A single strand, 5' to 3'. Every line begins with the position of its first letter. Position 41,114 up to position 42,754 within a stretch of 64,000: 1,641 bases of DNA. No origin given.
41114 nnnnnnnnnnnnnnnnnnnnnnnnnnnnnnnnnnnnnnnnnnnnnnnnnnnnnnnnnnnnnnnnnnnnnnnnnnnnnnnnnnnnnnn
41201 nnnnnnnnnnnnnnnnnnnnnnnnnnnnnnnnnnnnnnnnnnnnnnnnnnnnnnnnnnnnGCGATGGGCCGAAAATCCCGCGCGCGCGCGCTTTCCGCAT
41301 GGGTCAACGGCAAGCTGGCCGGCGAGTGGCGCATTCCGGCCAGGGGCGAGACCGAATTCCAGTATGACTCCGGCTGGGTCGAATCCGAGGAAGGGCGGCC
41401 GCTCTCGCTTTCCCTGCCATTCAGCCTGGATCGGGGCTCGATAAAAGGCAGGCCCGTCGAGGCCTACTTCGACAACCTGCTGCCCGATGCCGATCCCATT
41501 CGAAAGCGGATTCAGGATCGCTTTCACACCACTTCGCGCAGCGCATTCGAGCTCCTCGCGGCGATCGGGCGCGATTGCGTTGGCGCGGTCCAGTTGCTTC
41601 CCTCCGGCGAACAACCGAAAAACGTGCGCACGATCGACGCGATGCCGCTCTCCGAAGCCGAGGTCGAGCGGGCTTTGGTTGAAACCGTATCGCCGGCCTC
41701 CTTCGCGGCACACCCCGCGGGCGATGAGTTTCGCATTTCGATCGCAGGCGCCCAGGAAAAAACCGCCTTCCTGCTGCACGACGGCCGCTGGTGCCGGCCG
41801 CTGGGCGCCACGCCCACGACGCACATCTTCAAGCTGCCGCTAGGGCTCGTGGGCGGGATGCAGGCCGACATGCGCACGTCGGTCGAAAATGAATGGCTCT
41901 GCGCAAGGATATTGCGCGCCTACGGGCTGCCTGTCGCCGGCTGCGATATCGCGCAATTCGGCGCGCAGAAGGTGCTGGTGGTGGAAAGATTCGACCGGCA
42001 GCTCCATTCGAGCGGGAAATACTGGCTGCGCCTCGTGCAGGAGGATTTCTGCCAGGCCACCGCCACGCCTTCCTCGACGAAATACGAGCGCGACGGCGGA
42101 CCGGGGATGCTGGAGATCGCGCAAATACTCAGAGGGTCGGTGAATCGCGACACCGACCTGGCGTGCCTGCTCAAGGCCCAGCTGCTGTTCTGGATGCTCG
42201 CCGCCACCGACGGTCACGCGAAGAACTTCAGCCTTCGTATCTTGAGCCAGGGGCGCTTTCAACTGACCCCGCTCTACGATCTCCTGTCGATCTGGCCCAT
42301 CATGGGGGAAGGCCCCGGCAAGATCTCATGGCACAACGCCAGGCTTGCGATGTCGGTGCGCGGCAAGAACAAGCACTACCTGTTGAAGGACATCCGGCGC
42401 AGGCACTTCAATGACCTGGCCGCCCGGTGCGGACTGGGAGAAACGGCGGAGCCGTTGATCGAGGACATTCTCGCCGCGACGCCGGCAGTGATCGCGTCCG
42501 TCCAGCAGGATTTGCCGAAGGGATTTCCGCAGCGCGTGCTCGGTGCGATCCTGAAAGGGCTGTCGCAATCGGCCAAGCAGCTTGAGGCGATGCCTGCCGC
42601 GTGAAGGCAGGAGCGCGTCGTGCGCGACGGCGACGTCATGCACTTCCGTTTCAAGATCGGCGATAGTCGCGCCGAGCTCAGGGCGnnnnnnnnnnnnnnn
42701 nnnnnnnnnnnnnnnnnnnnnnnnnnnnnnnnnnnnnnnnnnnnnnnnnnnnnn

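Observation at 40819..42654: hipBA toxin-antitoxin cassette inserted at the ychF terminus, bracketed by an imperfect 39-bp direct repeat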

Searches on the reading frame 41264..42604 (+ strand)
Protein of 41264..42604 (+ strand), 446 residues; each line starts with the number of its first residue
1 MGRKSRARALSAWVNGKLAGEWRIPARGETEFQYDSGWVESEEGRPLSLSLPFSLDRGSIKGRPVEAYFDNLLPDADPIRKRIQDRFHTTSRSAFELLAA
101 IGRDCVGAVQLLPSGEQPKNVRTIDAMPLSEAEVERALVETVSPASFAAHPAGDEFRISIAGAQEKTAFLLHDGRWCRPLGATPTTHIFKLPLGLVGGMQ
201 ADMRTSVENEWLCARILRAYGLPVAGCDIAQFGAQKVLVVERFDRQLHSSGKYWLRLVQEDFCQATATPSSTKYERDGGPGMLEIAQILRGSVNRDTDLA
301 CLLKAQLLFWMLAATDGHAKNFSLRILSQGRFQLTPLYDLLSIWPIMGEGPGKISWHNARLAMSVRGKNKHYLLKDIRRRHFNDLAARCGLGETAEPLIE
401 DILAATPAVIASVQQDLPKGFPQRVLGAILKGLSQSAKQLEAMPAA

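Call 6: search_protein_families(library=pfam, proteins=[window:41264-42604:+])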
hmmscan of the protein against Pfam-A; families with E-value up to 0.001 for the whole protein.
window:41264-42604:+ (446 aa): 2 families
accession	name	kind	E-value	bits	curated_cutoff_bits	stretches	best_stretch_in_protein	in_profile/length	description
PF07804.18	HipA_C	-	7.6e-50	169.9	30.5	1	158-408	1-211/213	HipA-like C-terminal domain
PF13657.11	Couple_hipA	-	2.2e-22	79.8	22.5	1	11-111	2-98/99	HipA N-terminal domain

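Call 10: find_encoding_contigs(protein=window:41264-42604:+, flank=6000, max_places=10)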
Protein window:41264-42604:+ (446 aa): no gene with exactly this product is on record in the collection.

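Call 12: find_homologous_proteins(query=window:41264-42604:+, max_evalue=1e-30)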
Query window:41264-42604:+ (446 aa): 8000 proteins with E <= 1e-30 among 8000 candidates; the best 120 are listed.
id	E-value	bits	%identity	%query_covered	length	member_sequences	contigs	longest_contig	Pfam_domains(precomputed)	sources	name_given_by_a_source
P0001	1.1e-297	1005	99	100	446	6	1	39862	PF07804.19,PF13657.12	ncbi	-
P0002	3.1e-271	918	89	100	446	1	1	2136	PF07804.19,PF13657.12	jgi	jgi:serine/threonine-protein kinase HipA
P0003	2.9e-270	915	89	100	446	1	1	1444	PF07804.19,PF13657.12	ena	-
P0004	2.1e-269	912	89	100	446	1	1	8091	PF07804.19,PF13657.12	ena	-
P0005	6.3e-269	910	89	100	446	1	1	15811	PF07804.19,PF13657.12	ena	-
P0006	8.0e-268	907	88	100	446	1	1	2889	PF07804.19,PF13657.12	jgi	jgi:serine/threonine-protein kinase HipA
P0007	2.3e-267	905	89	100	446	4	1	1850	PF07804.19,PF13657.12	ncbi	ncbi:MAG: type II toxin-antitoxin system HipA family toxin [Burkholderiales bacterium]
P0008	4.4e-267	904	89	100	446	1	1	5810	PF07804.19,PF13657.12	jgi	-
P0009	7.0e-267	904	88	100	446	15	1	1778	PF07804.19,PF13657.12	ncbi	-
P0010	9.6e-267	903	88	100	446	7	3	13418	PF07804.19,PF13657.12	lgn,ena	-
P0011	3.0e-266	901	87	100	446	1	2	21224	PF07804.19,PF13657.12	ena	-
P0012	4.3e-265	898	88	100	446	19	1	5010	PF07804.19,PF13657.12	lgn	-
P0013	1.3e-264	896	87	100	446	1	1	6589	PF07804.19,PF13657.12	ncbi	-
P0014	1.3e-264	896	87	100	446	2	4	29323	PF07804.19,PF13657.12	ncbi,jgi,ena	-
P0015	1.4e-264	896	87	100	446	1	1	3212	PF07804.19,PF13657.12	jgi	-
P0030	4.9e-260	881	87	100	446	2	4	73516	PF07804.19,PF13657.12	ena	-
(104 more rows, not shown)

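Call 14: find_encoding_contigs(protein=P0001, flank=6000, max_places=6)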
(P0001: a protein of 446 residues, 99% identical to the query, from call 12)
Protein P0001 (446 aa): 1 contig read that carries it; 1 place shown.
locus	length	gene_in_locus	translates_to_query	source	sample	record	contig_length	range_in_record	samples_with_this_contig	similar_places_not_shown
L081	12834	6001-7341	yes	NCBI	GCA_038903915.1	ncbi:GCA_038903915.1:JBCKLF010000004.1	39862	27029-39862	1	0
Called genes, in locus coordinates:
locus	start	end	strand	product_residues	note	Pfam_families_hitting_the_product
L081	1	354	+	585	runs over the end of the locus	PF24575:TPR_Slam (faint), PF07719:TPR_2 (faint), PF13174:TPR_6 (faint), PF13371:TPR_9 (faint), PF13424:TPR_12 (faint), PF13432:TPR_16 (weak), PF14559:TPR_19 (weak), PF13432:TPR_16 (weak), +5 more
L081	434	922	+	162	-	PF03550:LolB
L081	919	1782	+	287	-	PF00288:GHMP_kinases_N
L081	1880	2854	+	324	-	PF13793:Pribosyltran_N, PF00156:Pribosyltran, PF14572:Pribosyl_synth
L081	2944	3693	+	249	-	PF01386:Ribosomal_L25p, PF14693:Ribosomal_TL5_C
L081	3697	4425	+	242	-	PF01195:Pept_tRNA_hydro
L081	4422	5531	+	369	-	PF01926:MMR_HSR1, PF02421:FeoB_N (weak), PF06071:YchF-GTPase_C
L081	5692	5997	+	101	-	PF13744:HTH_37 (weak), PF13560:HTH_31 (weak), PF01381:HTH_3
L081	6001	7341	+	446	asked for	PF13657:Couple_hipA, PF07804:HipA_C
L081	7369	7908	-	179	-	PF00027:cNMP_binding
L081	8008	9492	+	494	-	PF12796:Ank_2, PF13637:Ank_4 (weak), PF00023:Ank (weak), PF13606:Ank_3 (weak), PF13857:Ank_5 (weak)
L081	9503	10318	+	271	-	PF04909:Amidohydro_2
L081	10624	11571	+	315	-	PF03150:CCP_MauG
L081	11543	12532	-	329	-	PF00487:FA_desaturase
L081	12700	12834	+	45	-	?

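Call 15: find_encoding_contigs(protein=P0014, flank=6000, max_places=6)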
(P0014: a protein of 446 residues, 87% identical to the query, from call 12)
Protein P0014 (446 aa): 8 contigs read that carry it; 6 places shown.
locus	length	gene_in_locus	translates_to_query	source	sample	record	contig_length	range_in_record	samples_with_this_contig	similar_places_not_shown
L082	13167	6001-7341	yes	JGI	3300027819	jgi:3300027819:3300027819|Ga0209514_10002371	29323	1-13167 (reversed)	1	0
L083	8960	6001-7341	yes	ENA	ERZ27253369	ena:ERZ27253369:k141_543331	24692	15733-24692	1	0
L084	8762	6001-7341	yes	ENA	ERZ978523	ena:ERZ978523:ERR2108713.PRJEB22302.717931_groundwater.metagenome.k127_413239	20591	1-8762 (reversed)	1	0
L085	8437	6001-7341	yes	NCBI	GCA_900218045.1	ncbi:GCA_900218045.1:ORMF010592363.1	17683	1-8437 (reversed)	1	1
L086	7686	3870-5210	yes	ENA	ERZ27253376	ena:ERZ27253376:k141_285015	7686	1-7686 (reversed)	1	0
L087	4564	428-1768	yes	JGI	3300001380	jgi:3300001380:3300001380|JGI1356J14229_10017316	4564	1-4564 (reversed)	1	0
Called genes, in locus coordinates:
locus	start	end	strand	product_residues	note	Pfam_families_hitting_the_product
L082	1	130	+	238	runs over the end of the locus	PF01863:YgjP-like, PF10263:SprT-like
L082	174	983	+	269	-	-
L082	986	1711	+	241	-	-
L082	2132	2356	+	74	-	PF05930:Phage_AlpA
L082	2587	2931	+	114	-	PF05973:Gp49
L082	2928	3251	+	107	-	PF13744:HTH_37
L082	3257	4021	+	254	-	PF13365:Trypsin_2 (weak)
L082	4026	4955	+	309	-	-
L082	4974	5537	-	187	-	PF04986:Y2_Tnp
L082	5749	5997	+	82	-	PF13744:HTH_37, PF13560:HTH_31, PF12844:HTH_19 (weak), PF01381:HTH_3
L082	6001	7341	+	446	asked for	PF13657:Couple_hipA, PF07804:HipA_C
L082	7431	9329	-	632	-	PF12838:Fer4_7 (faint), PF13187:Fer4_9 (faint), PF12797:Fer4_2 (faint), PF13247:Fer4_11, PF00037:Fer4 (weak), PF13237:Fer4_10 (weak), PF04976:DmsC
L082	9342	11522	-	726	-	PF04879:Molybdop_Fe4S4, PF00384:Molybdopterin, PF01568:Molydop_binding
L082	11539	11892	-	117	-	PF13806:Rieske_2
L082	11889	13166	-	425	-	?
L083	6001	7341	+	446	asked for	PF13657:Couple_hipA, PF07804:HipA_C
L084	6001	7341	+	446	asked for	PF13657:Couple_hipA, PF07804:HipA_C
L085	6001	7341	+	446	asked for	PF13657:Couple_hipA, PF07804:HipA_C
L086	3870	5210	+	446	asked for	PF13657:Couple_hipA, PF07804:HipA_C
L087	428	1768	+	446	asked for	PF13657:Couple_hipA, PF07804:HipA_C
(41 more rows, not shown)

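Call 16: find_encoding_contigs(protein=P0030, flank=6000, max_places=6)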
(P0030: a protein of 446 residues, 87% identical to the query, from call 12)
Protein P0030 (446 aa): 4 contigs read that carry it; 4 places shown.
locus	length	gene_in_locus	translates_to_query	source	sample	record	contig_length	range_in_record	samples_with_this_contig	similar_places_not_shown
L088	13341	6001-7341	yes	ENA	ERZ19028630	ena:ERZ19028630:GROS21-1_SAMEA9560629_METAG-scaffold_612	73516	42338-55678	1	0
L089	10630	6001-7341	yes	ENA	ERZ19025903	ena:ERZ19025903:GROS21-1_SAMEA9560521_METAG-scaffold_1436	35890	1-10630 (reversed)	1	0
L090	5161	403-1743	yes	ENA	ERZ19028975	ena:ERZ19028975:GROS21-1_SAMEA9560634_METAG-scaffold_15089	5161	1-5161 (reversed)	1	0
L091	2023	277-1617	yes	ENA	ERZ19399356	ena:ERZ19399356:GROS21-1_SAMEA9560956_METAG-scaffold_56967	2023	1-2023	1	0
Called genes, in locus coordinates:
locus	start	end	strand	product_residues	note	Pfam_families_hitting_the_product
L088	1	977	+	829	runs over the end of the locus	PF13362:Toprim_3, PF13662:Toprim_4, PF13148:DUF3987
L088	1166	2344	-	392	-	-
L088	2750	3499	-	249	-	PF13561:adh_short_C2, PF00106:adh_short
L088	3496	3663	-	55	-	-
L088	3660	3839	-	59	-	-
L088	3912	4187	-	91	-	-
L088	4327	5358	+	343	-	PF13411:MerR_1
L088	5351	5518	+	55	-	-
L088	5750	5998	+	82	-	PF13744:HTH_37, PF13560:HTH_31, PF12844:HTH_19 (weak), PF01381:HTH_3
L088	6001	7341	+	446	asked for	PF13657:Couple_hipA, PF07804:HipA_C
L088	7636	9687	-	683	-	PF02743:dCache_1, PF08448:PAS_4 (faint), PF00989:PAS, PF13426:PAS_9, PF00990:GGDEF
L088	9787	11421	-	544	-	PF00083:Sugar_tr, PF07690:MFS_1, PF00083:Sugar_tr (weak)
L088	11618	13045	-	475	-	PF08521:2CSK_N, PF26769:HAMP_PhoQ (weak), PF00512:HisKA, PF02518:HATPase_c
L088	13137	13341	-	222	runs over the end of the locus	PF00072:Response_reg, PF00486:Trans_reg_C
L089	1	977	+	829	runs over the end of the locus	PF13362:Toprim_3, PF13662:Toprim_4, PF13148:DUF3987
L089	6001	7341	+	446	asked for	PF13657:Couple_hipA, PF07804:HipA_C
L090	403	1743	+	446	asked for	PF13657:Couple_hipA, PF07804:HipA_C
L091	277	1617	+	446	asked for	PF13657:Couple_hipA, PF07804:HipA_C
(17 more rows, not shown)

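Call 21: find_related_loci(query=window:41264-42604:+, collection=metagenome_contigs, flank=10000)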
Query window:41264-42604:+ (446 aa) in metagenome_contigs; peptide patterns used: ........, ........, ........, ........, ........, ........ (x = any residue, [..] = any of these).
361 stretches matched a pattern; 223 encode a relative of the query (tblastn E <= 1e-3); the best 80 are kept; 80 distinct loci.
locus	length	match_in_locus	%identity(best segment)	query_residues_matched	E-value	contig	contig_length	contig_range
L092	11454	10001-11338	87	1-446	0e+0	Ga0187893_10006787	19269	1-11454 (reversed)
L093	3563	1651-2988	87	1-446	0e+0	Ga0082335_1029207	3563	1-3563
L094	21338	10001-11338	87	1-446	0e+0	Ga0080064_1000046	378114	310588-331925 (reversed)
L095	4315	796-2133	87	1-446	0e+0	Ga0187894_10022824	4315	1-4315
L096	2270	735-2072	89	1-446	0e+0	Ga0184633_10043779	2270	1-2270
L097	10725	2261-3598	86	1-446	0e+0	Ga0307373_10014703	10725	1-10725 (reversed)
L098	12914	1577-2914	86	1-446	0e+0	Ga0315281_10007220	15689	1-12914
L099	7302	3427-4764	86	1-446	0e+0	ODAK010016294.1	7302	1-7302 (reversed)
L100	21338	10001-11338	86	1-446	0e+0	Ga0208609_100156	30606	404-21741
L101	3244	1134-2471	86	1-446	0e+0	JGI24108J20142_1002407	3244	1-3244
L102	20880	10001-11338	86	1-446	0e+0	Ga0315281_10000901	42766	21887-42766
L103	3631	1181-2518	86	1-446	0e+0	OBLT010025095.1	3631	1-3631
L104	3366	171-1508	86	1-446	0e+0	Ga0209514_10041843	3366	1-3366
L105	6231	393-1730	86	1-446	0e+0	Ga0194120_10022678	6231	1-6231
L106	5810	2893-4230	89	1-446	0e+0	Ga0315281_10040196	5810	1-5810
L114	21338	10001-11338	87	1-446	0e+0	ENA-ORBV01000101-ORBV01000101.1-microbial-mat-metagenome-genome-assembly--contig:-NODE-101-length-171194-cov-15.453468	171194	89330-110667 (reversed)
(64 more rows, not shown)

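Call 26: search_protein_families(library=pfam, proteins=[L114:7037-7528:-, L114:7504-7965:-, L114:7386-7976:+, L114:8142-9692:+, L114:11495-11857:+, L114:11904-12974:-, L114:12978-14531:-], max_evalue=0.01)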
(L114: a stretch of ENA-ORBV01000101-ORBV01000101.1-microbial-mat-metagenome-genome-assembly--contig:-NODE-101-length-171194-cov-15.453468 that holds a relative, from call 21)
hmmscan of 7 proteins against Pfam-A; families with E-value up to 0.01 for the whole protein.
L114:7037-7528:- (163 aa): 4 families
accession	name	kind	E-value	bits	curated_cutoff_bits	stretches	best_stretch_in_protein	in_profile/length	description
PF13508.13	Acetyltransf_7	-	1.5e-07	32.2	27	1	42-140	4-81/84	Acetyltransferase (GNAT) domain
PF00583.31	Acetyltransf_1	-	3.2e-07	31.1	20.7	1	34-140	23-115/116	Acetyltransferase (GNAT) family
PF13673.13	Acetyltransf_10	-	1.8e-06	28.4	23.6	1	68-140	52-106/128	Acetyltransferase (GNAT) domain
PF08445.16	FR47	-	0.00012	22.4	22.1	1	84-140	23-76/86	FR47-like protein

L114:7504-7965:- (153 aa): 0 families

L114:7386-7976:+ (196 aa): 0 families

L114:8142-9692:+ (516 aa): 1 family
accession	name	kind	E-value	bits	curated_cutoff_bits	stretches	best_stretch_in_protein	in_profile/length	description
PF02661.23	Fic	-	9.8e-10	39.6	24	1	328-416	5-92/93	Fic/DOC family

L114:11495-11857:+ (120 aa): 0 families

L114:11904-12974:- (356 aa): 2 families
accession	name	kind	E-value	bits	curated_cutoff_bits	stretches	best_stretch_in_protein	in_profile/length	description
PF19112.6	VanA_C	-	3.2e-45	155.1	23.5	1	145-340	4-193/193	Vanillate O-demethylase oxygenase C-terminal domain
PF00355.32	Rieske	-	1.3e-22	80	20.3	1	6-97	1-86/88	Rieske [2Fe-2S] domain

L114:12978-14531:- (517 aa): 2 families
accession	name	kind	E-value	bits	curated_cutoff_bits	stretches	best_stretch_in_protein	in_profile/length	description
PF00501.34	AMP-binding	-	6.4e-62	210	29.9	1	11-373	4-384/384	AMP-binding enzyme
PF13193.12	AMP-binding_C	-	2e-16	61.1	24.5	1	423-498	1-76/76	AMP-binding enzyme C-terminal domain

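Call 42: search_protein_families(library=pfam, proteins=[L100:856-2019:+, L100:2391-3380:+, L100:3448-4263:+, L100:4358-5080:+, L100:6110-7000:+, L100:6633-7478:+, L100:7993-9234:+, L100:11936-13087:+, L100:11451-12446:+, L100:14479-16314:-], max_evalue=0.001)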
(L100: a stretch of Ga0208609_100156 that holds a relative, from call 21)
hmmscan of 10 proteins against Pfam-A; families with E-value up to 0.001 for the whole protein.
L100:856-2019:+ (387 aa): 5 families
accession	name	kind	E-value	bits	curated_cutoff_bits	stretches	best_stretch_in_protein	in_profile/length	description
PF08442.15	ATP-grasp_2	-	4.1e-75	252.3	29.5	1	2-202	1-201/202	ATP-grasp domain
PF00549.24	Ligase_CoA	-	5.1e-32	111.1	24.5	1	262-382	1-128/128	CoA-ligase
PF24948.1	Citrate_synth_N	-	2e-15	57.2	83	1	3-225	5-227/232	ATP-citrate synthase ATP-grasp domain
PF13549.11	ATP-grasp_5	-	1.3e-10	41.5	27.6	1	4-123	11-127/221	ATP-grasp domain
PF02786.22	CPSase_L_D2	-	0.00033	20.7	19.8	1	9-75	6-69/211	Carbamoyl-phosphate synthase L chain, ATP binding domain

L100:2391-3380:+ (329 aa): 3 families
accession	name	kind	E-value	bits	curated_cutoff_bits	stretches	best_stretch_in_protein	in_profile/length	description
PF00549.24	Ligase_CoA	-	3e-23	82.8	24.5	1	192-303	1-118/128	CoA-ligase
PF02629.25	CoA_binding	-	2.3e-22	80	22.3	1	42-138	1-97/97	CoA binding domain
PF13607.11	Succ_CoA_lig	-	5e-09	36.5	27.4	1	186-292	1-106/138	Succinyl-CoA ligase like flavodoxin domain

L100:3448-4263:+ (271 aa): 3 families
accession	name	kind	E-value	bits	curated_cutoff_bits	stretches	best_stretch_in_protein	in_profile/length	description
PF13672.11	PP2C_2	-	2.6e-15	57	24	1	20-206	12-179/209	Protein phosphatase 2C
PF00481.26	PP2C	-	1.5e-11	44.9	20.3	1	25-240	29-254/255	Protein phosphatase 2C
PF07228.17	SpoIIE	-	8e-07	29.6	25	1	166-248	101-191/192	Stage II sporulation protein E (SpoIIE)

L100:4358-5080:+ (240 aa): 2 families
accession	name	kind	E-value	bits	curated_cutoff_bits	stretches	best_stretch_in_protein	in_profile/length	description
PF00498.31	FHA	-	5.4e-24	84.8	20.7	1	32-95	1-67/67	FHA domain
PF16697.10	Yop-YscD_cpl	-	2.7e-17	63.2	33.2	1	24-102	11-91/94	Inner membrane component of T3SS, cytoplasmic domain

L100:6110-7000:+ (296 aa): 0 families

L100:6633-7478:+ (281 aa): 0 families

L100:7993-9234:+ (413 aa): 0 families

L100:11936-13087:+ (383 aa): 0 families

L100:11451-12446:+ (331 aa): 0 families

L100:14479-16314:- (611 aa): 1 family
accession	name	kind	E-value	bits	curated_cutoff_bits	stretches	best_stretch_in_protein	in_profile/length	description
PF07995.17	GSDH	-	2.1e-60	205.2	25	1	252-604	1-329/332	Glucose / Sorbosone dehydrogenase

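Call 54: find_related_loci(query=window:41264-42604:+, collection=viral_contigs, flank=10000)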
Query window:41264-42604:+ (446 aa) in viral_contigs; peptide patterns used: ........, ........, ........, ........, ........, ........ (x = any residue, [..] = any of these).
1 stretches matched a pattern, but none encodes a relative of the query by tblastn (E <= 1e-3).
